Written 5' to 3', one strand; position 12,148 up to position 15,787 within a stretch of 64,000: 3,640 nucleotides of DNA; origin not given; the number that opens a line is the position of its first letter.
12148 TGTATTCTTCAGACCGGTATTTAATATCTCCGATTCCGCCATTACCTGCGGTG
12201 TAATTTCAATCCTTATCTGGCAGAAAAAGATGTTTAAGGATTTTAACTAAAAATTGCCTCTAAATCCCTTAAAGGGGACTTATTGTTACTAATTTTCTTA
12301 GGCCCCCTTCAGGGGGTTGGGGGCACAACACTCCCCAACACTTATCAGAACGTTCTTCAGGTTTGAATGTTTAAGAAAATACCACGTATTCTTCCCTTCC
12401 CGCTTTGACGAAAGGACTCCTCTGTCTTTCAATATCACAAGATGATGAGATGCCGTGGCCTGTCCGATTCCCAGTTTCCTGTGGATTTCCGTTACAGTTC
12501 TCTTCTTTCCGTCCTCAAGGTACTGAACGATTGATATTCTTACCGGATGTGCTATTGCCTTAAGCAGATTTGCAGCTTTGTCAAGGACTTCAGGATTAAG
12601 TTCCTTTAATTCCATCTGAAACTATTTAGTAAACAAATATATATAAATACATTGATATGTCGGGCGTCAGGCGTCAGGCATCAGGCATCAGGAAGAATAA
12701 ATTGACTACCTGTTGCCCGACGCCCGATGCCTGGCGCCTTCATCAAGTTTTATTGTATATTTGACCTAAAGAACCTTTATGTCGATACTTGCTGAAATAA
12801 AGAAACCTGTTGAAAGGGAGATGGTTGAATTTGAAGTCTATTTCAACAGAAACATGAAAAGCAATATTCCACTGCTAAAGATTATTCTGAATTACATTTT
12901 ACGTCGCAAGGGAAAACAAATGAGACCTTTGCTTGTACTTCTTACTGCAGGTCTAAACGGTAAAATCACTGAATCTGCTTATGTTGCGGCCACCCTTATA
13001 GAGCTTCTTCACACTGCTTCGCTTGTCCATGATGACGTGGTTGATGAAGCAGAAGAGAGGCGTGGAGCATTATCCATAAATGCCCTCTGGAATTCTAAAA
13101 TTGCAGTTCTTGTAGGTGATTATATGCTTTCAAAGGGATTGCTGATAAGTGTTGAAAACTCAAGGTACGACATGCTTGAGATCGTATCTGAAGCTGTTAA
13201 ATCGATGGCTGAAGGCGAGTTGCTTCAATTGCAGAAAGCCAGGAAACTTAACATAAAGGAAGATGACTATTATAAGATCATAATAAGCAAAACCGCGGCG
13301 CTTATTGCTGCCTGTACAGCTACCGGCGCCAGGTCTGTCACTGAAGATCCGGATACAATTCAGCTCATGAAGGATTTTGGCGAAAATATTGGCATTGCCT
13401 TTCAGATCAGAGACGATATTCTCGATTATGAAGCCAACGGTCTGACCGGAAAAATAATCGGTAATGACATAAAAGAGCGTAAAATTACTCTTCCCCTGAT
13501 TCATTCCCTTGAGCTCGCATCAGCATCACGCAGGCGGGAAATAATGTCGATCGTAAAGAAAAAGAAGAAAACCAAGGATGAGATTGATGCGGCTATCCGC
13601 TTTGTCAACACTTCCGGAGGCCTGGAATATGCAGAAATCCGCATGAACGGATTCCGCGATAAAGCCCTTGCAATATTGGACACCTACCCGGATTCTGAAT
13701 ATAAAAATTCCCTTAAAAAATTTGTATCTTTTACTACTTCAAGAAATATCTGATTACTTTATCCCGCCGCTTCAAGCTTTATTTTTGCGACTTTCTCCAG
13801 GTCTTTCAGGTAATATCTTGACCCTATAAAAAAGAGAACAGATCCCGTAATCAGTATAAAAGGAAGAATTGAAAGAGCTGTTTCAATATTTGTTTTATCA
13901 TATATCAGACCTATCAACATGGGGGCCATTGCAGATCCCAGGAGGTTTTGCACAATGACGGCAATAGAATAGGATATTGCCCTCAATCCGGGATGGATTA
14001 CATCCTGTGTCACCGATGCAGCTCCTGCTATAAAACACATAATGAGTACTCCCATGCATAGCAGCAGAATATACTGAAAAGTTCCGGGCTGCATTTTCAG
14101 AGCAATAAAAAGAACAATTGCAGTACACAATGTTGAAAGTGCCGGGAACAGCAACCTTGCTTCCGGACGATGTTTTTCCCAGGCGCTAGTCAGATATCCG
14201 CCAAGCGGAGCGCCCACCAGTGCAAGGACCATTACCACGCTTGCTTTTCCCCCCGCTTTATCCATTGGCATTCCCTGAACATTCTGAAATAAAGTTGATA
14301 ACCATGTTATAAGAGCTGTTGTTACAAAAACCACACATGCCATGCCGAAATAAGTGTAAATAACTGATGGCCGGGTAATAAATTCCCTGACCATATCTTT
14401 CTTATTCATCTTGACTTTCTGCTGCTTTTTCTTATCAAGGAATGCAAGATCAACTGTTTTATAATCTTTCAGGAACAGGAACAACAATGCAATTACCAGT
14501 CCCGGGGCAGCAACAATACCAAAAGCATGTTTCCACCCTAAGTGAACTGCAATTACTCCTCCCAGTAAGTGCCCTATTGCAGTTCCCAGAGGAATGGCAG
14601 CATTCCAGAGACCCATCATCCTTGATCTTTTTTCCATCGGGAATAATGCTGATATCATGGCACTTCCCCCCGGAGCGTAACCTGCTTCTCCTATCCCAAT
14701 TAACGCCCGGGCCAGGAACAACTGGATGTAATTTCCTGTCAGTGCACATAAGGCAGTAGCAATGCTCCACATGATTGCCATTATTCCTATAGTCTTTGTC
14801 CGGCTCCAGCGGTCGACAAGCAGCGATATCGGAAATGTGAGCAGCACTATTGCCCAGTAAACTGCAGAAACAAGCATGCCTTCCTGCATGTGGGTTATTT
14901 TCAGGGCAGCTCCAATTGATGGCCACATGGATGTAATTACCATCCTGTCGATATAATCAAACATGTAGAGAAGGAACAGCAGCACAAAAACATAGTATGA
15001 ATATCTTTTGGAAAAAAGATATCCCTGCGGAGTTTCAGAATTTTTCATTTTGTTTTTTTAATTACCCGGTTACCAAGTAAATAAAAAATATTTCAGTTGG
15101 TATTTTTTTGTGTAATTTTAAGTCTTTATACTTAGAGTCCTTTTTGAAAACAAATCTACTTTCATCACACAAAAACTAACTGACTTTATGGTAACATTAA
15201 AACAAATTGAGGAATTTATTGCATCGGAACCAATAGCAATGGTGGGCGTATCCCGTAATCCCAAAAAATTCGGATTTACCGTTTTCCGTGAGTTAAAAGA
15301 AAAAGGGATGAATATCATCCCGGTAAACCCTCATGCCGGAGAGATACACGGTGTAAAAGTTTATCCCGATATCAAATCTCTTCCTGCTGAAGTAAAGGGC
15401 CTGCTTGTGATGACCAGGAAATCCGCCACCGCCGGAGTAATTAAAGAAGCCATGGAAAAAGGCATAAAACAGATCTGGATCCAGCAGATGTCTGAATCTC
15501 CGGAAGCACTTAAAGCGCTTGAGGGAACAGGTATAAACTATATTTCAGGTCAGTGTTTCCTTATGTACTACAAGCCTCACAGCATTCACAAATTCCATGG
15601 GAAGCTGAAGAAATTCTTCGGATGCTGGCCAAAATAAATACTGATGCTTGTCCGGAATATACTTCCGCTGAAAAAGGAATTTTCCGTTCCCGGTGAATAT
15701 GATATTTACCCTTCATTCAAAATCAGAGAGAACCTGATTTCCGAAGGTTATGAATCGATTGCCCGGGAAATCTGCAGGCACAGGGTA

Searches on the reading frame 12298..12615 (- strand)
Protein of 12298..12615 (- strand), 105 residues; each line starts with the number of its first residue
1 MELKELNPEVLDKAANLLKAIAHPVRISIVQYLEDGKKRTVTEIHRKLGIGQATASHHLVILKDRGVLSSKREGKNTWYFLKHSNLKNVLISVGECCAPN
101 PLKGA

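Call 45: find_homologous_proteins(query=window:12298-12615:-, max_evalue=1e-15)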
Query window:12298-12615:- (105 aa): 941 proteins with E <= 1e-15 among 949 candidates; the best 120 are listed.
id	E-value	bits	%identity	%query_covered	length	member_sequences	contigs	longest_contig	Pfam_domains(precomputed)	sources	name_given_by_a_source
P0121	1.1e-62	226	100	100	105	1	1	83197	PF12840.14,PF01022.27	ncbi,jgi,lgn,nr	ncbi:MAG: metalloregulator ArsR/SmtB family transcription factor [Bacteroidales bacterium]|jgi:DNA-b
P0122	4.6e-58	211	92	99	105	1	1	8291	PF12840.14,PF01022.27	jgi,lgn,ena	-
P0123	5.8e-54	198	87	100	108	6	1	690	PF12840.14,PF01022.27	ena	-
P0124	1.3e-51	191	88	93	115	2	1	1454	PF12840.14,PF01022.27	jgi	jgi:DNA-binding transcriptional ArsR family regulator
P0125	4.8e-51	189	90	92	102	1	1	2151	PF12840.14,PF01022.27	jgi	jgi:DNA-binding transcriptional ArsR family regulator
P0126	5.3e-51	189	86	92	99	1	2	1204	PF12840.14,PF01022.27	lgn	-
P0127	2.2e-50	187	89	92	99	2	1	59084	PF12840.14,PF01022.27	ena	-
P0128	3.1e-50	186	89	92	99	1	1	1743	PF12840.14,PF01022.27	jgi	jgi:DNA-binding transcriptional ArsR family regulator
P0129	5.9e-50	185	87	92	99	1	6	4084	PF12840.14,PF01022.27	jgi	jgi:DNA-binding transcriptional ArsR family regulator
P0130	7.6e-50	185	88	92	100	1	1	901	PF12840.14,PF01022.27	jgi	-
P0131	7.9e-50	185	88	92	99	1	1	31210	PF12840.14,PF01022.27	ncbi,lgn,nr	ncbi:MAG: metalloregulator ArsR/SmtB family transcription factor [Bacteroidia bacterium]|nr:metallor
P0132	8.1e-50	185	87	92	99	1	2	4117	PF12840.14,PF01022.27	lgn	-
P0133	8.1e-50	185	88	92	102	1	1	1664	PF12840.14,PF01022.27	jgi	jgi:DNA-binding transcriptional ArsR family regulator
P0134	1.1e-49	184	87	92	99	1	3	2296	PF12840.14,PF01022.27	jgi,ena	jgi:DNA-binding transcriptional ArsR family regulator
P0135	1.4e-49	184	86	92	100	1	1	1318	PF12840.14,PF01022.27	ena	-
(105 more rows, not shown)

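Call 47: find_encoding_contigs(protein=P0121, flank=1000, max_places=3)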
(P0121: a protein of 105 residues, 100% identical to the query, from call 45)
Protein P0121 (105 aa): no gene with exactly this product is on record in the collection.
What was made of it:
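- Tried and rejected: Source contig look-up for the 100%-identical ArsR protein failed (call 47).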

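Call 51: search_protein_families(library=pfam, proteins=[window:12298-12615:-], max_evalue=0.00001)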
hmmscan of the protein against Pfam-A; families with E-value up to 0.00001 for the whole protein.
window:12298-12615:- (105 aa): 3 families
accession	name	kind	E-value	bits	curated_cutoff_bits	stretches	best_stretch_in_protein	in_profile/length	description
PF12840.13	HTH_20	-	1.2e-11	44.9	27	1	21-68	1-48/51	Helix-turn-helix domain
PF01022.26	HTH_5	-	1.1e-10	41.6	22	1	24-69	2-46/47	Bacterial regulatory protein, arsR family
PF09339.16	HTH_IclR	-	3.5e-06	27.1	22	0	28-69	7-49/52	IclR helix-turn-helix domain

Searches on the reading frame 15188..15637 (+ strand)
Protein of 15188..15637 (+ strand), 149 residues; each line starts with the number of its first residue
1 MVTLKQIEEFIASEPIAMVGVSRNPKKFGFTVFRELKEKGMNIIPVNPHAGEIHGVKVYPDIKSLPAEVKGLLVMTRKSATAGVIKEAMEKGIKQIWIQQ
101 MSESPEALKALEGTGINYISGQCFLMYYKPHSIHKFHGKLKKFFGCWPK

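Call 52: search_protein_families(library=pfam, proteins=[window:15188-15637:+], max_evalue=0.001)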
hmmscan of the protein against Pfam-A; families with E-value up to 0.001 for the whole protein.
window:15188-15637:+ (149 aa): 2 families
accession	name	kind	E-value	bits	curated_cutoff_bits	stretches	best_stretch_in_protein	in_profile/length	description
PF13380.12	CoA_binding_2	-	2.8e-30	105.6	22.8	1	16-128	3-115/116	CoA binding domain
PF02629.25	CoA_binding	-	1.4e-10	42.2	22.3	1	15-98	5-93/97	CoA binding domain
